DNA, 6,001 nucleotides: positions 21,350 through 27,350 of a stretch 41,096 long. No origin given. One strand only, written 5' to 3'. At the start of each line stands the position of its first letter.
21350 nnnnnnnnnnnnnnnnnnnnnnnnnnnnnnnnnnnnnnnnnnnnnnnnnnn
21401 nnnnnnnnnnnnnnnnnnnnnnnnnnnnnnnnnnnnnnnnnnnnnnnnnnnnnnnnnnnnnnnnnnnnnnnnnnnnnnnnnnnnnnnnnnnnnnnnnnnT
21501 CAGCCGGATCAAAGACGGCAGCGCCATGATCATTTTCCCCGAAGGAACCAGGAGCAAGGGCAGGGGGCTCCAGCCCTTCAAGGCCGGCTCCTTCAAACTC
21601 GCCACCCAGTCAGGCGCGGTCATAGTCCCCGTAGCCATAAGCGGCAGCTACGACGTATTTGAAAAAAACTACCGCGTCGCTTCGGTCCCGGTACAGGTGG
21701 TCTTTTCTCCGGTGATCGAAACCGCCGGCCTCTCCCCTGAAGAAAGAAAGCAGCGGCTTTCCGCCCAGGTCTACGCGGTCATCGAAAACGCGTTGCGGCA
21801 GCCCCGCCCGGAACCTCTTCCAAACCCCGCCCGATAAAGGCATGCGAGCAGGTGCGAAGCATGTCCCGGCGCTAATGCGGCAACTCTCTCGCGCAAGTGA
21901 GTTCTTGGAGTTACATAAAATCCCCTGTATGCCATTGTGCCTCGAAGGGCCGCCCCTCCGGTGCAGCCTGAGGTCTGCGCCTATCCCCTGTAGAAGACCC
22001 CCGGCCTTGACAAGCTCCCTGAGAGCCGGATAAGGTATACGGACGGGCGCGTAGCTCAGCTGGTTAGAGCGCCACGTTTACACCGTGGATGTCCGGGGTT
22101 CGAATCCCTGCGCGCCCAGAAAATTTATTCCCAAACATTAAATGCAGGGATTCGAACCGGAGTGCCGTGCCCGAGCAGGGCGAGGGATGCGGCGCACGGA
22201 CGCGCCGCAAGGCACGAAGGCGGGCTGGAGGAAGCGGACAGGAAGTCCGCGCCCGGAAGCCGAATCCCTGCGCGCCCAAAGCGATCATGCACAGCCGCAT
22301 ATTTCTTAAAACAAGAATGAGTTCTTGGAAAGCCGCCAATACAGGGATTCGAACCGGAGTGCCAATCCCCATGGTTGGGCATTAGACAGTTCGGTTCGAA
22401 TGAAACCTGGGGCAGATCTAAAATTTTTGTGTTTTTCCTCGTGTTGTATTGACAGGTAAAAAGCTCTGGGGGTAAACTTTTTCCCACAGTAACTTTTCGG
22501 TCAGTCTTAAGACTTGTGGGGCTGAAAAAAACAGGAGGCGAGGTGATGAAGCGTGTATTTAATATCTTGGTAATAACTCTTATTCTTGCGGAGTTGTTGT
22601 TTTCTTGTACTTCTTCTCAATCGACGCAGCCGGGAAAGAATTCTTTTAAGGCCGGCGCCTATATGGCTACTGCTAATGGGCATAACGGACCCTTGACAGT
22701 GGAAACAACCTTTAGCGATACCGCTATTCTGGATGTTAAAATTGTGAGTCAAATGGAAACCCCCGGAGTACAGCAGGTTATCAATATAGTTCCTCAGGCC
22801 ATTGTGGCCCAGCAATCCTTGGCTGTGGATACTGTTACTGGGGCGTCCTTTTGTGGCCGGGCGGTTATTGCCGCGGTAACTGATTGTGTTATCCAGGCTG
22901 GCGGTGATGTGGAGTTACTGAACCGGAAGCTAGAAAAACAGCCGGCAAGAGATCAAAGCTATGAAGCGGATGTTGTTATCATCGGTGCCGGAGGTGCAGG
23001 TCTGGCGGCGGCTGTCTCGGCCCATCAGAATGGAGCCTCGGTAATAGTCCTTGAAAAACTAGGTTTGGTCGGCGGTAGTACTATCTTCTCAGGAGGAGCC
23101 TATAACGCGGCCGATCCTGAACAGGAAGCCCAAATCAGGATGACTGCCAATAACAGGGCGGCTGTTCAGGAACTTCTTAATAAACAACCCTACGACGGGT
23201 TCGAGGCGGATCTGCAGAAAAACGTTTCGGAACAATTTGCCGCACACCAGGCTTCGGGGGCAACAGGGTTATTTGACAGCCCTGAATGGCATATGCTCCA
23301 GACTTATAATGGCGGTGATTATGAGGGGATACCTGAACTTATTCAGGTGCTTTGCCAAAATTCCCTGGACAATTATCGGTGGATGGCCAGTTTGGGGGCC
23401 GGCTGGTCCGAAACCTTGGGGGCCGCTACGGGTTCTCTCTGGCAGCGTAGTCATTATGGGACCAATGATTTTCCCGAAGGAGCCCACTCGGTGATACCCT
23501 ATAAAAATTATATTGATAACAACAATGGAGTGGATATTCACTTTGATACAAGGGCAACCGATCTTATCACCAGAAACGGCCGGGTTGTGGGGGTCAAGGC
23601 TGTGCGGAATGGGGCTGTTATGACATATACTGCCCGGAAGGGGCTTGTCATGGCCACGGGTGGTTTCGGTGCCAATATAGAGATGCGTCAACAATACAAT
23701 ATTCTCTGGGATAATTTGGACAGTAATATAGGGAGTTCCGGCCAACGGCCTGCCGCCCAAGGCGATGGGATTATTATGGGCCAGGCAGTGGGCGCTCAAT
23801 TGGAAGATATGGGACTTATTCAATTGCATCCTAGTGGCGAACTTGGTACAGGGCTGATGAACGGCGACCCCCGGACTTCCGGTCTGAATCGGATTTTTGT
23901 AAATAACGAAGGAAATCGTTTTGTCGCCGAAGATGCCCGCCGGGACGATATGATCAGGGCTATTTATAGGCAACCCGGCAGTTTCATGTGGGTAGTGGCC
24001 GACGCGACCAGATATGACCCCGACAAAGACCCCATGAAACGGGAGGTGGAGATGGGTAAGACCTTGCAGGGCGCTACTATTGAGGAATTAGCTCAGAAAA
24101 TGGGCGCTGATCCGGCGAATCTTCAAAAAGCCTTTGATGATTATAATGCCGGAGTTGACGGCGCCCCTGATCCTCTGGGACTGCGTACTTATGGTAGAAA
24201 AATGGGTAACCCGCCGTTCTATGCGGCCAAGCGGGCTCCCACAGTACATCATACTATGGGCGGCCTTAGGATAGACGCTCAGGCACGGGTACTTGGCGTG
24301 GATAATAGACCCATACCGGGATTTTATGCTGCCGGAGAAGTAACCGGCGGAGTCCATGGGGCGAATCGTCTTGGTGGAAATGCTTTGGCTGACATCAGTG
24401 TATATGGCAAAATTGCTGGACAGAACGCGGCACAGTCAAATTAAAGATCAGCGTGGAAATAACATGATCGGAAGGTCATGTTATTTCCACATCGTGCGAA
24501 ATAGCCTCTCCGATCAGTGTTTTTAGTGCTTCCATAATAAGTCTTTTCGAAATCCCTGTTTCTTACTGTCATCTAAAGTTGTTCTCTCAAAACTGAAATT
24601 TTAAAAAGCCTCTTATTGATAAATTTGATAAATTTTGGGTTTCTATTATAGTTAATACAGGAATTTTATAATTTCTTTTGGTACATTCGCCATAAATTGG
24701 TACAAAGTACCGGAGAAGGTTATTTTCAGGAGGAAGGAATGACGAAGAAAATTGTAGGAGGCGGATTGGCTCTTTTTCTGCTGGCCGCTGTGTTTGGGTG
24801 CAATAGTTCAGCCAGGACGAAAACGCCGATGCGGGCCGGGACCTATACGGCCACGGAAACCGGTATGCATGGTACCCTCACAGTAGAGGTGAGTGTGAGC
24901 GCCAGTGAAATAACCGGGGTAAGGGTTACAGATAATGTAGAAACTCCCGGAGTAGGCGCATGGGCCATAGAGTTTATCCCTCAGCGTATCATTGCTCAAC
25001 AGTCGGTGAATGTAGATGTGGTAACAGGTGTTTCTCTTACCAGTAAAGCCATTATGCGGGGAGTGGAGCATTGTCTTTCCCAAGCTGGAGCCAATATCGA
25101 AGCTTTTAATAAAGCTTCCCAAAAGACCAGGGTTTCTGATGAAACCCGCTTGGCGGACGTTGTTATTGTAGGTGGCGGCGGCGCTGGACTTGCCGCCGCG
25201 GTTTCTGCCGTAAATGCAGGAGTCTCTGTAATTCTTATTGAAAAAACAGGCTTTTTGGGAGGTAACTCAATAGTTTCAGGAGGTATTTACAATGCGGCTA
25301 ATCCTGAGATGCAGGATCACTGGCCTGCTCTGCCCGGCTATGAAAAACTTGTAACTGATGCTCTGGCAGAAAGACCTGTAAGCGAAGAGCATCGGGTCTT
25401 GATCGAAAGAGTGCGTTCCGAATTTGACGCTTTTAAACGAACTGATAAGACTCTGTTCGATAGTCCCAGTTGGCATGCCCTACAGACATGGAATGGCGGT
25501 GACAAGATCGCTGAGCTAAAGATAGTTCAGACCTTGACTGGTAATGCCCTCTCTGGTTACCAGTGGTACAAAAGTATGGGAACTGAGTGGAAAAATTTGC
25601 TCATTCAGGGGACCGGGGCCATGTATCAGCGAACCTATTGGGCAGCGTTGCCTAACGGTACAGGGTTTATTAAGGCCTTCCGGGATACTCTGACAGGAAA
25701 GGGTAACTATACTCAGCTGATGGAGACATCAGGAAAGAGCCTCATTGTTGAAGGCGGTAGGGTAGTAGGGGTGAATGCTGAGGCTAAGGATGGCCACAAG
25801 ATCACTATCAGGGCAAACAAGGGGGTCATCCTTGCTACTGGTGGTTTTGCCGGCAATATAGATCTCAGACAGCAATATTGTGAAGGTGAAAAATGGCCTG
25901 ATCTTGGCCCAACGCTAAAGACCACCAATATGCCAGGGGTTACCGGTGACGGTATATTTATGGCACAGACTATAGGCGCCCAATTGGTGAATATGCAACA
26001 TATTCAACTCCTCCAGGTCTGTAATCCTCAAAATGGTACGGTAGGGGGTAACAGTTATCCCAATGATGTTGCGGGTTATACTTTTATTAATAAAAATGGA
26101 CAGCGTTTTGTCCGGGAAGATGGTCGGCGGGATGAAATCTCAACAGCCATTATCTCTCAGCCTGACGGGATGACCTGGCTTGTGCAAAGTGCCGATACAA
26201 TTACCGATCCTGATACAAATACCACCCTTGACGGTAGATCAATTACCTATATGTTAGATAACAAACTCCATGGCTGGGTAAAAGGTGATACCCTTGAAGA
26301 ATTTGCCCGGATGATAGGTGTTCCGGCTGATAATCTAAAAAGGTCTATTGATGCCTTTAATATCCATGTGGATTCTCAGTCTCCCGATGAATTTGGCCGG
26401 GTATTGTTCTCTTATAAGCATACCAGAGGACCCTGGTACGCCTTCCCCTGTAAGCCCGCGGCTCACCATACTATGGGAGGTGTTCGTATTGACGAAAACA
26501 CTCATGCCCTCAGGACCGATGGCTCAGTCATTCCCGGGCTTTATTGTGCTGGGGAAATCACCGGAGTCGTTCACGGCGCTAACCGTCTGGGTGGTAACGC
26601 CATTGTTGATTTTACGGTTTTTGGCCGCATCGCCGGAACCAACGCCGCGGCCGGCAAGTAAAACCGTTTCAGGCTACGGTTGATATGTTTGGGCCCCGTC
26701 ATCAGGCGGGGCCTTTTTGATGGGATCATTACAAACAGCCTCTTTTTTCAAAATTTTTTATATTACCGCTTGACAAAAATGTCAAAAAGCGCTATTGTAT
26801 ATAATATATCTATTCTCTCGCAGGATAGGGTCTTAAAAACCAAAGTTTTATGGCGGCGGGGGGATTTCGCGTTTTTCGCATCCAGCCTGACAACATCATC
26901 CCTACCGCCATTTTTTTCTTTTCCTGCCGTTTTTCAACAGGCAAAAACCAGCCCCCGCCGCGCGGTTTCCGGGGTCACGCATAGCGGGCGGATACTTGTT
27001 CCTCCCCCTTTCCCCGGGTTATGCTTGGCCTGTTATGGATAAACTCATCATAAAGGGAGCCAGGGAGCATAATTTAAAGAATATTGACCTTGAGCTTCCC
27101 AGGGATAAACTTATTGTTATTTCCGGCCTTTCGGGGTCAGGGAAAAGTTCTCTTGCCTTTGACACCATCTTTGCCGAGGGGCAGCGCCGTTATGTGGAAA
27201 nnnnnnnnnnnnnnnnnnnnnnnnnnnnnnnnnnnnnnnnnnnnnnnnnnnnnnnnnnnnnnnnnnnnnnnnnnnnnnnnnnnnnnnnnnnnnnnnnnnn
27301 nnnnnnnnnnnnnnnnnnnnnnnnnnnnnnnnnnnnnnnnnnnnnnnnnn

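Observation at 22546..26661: Tandem paralogous lipoprotein flavin reductases with non-fumarate active-site signatures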

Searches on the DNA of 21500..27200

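Call 30: search_rna_families(source=window, start=21500, end=27200, threshold=evalue, max_evalue=1)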
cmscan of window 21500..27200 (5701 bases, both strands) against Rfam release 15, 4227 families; matches with E-value up to 1: 1.
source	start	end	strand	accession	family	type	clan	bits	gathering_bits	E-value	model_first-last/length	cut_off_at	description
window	22045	22118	+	RF00005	tRNA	Gene; tRNA;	CL00001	71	29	1.5e-14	1-71/71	no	tRNA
